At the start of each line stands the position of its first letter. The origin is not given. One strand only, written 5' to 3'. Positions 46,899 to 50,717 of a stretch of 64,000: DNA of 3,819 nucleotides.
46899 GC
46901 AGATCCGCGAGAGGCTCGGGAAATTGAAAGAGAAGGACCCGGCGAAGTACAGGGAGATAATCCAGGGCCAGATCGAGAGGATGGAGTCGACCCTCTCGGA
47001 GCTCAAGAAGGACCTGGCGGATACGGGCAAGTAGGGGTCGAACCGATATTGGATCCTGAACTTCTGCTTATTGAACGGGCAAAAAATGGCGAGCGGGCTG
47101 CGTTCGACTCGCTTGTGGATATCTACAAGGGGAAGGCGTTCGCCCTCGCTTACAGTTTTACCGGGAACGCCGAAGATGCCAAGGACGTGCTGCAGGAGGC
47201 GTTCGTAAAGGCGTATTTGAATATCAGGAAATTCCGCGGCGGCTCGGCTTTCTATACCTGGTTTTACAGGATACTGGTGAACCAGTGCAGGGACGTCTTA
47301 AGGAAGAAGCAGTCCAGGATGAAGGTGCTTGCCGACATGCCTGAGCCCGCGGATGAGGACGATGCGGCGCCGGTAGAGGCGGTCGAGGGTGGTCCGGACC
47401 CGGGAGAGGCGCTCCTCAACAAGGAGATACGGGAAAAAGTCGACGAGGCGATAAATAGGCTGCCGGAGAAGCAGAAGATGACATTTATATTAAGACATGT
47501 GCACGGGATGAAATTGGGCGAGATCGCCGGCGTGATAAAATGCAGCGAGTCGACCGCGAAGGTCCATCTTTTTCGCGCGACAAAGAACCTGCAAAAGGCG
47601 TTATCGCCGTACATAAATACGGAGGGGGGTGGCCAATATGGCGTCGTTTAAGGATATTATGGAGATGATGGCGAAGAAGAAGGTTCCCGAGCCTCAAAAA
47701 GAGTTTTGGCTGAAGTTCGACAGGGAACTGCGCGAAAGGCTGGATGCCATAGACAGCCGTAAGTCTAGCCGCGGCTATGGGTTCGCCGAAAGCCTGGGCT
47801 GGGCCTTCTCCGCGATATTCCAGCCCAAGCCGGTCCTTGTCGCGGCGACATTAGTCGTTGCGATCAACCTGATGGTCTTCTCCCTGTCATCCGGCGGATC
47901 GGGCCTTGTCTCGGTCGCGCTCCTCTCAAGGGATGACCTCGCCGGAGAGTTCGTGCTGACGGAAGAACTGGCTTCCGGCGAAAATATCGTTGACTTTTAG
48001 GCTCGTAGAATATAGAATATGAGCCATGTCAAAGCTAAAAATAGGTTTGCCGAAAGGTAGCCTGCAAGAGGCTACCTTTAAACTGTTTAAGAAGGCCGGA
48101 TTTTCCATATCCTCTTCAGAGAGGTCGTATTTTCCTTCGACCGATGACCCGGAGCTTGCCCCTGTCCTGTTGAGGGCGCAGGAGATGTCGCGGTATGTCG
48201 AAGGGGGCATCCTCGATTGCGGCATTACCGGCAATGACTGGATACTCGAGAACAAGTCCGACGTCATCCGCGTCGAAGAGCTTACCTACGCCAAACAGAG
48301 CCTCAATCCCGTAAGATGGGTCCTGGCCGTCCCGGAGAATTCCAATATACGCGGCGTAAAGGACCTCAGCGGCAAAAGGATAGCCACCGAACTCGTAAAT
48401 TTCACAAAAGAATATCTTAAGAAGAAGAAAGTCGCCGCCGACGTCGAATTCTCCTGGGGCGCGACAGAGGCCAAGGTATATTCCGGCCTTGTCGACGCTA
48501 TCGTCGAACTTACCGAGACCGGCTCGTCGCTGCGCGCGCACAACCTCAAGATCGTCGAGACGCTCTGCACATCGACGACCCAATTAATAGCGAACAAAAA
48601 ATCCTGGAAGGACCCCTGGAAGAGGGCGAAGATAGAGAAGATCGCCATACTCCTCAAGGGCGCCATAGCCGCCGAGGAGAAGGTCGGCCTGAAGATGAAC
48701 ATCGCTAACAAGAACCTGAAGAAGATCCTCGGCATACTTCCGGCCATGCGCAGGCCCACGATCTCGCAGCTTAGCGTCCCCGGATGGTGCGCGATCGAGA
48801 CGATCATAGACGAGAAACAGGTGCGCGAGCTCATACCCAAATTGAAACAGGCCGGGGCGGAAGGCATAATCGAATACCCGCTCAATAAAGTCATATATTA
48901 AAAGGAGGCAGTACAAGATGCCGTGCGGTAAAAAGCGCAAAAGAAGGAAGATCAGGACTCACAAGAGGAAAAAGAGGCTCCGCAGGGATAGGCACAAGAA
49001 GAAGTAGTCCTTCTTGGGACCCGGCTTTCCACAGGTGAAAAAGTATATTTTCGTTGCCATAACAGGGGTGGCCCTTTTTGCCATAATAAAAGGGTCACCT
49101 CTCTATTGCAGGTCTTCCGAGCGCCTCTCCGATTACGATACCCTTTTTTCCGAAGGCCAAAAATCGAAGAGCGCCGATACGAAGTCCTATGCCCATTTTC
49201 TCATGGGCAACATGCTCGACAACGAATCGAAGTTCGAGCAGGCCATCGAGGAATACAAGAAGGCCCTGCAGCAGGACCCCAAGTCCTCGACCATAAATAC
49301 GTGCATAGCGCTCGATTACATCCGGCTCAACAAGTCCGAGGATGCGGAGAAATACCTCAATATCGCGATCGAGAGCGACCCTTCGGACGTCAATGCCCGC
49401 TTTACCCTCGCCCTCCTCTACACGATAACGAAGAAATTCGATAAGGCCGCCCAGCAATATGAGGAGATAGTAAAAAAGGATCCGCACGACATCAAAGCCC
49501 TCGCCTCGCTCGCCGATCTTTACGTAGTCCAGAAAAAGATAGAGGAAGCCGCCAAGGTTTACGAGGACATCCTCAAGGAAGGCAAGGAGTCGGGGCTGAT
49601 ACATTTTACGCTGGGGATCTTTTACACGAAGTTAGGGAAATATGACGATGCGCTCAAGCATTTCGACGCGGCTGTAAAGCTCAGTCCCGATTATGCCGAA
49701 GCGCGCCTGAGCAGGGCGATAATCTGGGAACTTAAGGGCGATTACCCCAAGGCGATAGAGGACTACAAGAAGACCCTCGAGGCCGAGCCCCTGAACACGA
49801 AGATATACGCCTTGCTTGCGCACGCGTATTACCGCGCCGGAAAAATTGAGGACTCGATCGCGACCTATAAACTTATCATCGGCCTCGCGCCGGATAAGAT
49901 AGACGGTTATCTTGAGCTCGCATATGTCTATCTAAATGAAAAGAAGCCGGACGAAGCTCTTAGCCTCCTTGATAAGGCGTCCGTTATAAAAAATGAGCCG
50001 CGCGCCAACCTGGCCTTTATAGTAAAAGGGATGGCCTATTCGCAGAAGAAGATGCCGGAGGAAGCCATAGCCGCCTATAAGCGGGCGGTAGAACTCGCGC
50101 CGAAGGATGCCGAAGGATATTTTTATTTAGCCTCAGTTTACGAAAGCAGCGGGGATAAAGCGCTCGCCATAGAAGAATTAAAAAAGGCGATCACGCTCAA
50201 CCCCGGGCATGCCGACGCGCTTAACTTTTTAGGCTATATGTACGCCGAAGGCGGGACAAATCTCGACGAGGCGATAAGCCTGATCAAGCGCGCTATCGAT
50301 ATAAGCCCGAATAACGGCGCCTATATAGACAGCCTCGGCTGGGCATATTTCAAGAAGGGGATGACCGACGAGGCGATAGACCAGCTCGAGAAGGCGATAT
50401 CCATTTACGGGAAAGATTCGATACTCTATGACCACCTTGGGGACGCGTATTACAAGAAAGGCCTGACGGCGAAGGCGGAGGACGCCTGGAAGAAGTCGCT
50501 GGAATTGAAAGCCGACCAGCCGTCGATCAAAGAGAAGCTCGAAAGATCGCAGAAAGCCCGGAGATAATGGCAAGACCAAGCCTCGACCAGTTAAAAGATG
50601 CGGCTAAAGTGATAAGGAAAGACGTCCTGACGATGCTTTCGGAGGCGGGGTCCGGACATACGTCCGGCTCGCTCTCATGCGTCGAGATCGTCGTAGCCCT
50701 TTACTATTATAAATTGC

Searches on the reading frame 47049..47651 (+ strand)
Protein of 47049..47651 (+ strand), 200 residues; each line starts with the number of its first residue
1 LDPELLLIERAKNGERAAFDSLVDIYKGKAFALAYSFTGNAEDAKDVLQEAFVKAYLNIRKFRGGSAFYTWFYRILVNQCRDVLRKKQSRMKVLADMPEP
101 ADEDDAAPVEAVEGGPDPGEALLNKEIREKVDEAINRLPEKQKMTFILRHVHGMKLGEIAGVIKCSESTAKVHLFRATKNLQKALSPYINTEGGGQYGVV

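Call 48: search_protein_families(library=pfam, proteins=[window:47049-47651:+], max_evalue=0.001)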
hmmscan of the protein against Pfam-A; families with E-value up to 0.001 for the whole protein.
window:47049-47651:+ (200 aa): 4 families
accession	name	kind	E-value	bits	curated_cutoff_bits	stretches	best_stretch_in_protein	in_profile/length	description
PF04542.20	Sigma70_r2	-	4.4e-17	62.1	24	1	22-89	1-70/71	Sigma-70 region 2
PF08281.18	Sigma70_r4_2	-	3.6e-14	52.6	25.7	1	129-181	2-54/54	Sigma-70, region 4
PF04545.22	Sigma70_r4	-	1.2e-06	28.4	24.1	1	134-183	1-50/50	Sigma-70, region 4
PF07638.17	Sigma70_ECF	-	0.00073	19.9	21.1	0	8-177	8-175/185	ECF sigma factor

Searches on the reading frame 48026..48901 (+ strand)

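Call 48: search_protein_families(library=pfam, proteins=[window:48026-48901:+], max_evalue=0.001)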
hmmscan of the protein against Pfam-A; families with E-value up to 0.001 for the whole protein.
window:48026-48901:+ (291 aa): 3 families
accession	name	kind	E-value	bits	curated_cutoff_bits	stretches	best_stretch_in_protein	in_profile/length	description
PF01634.23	HisG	-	1.1e-46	159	25.5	1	50-211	1-157/158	ATP phosphoribosyltransferase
PF08029.16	HisG_C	-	3.8e-26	91.5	23.5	1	216-288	1-73/73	HisG, C-terminal domain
PF09084.16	NMT1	-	0.00046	20.6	20.5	1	99-196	76-190/216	NMT1/THI5 like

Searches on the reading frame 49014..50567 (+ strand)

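Call 48: search_protein_families(library=pfam, proteins=[window:49014-50567:+], max_evalue=0.001)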
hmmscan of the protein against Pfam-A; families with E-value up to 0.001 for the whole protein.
window:49014-50567:+ (517 aa): 40 families (the best 25 are shown)
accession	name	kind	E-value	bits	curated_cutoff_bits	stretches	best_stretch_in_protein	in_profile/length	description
PF07719.23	TPR_2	-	4.6e-66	214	27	5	196-227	3-34/34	Tetratricopeptide repeat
PF00515.34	TPR_1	-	2.4e-64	211.1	27.8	6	197-227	4-34/34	Tetratricopeptide repeat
PF13432.12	TPR_16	-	9.3e-61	202.2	32.7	8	206-259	9-62/65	Tetratricopeptide repeat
PF13181.12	TPR_8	-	1.7e-47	156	25.7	2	337-365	6-34/34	Tetratricopeptide repeat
PF13431.12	TPR_17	-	3.9e-47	155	24.4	1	354-386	1-33/34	Tetratricopeptide repeat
PF13428.12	TPR_14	-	5.8e-47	153.7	23.5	3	199-235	6-42/44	Tetratricopeptide repeat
PF14559.12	TPR_19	-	4.3e-45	152.3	25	5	140-191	5-56/68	Tetratricopeptide repeat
PF13414.12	TPR_11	-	5.4e-44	148.1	26.8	5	349-380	11-42/42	TPR repeat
PF13424.12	TPR_12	-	1.1e-33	115.7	30.1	4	199-256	8-73/77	Tetratricopeptide repeat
PF13174.12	TPR_6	-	1.5e-27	94.8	26.3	0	441-465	6-30/33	Tetratricopeptide repeat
PF13176.12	TPR_7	-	7.7e-26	88.4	27.9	0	200-226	5-31/36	Tetratricopeptide repeat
PF23914.1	TPR_CcmH_CycH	-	4.8e-25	88.7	42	5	362-468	46-154/158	Cytochrome c-type biogenesis protein H TPR domain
PF12895.13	ANAPC3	-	8.9e-25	87.2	27.2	3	110-185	7-81/82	Anaphase-promoting complex, cyclosome, subunit 3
PF13371.12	TPR_9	-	8.6e-23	80.6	35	2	342-402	5-65/73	Tetratricopeptide repeat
PF24575.1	TPR_Slam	-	3.1e-18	66.6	35.2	0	57-113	46-102/104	Surface lipoprotein assembly modifier, N-terminal TPR repeats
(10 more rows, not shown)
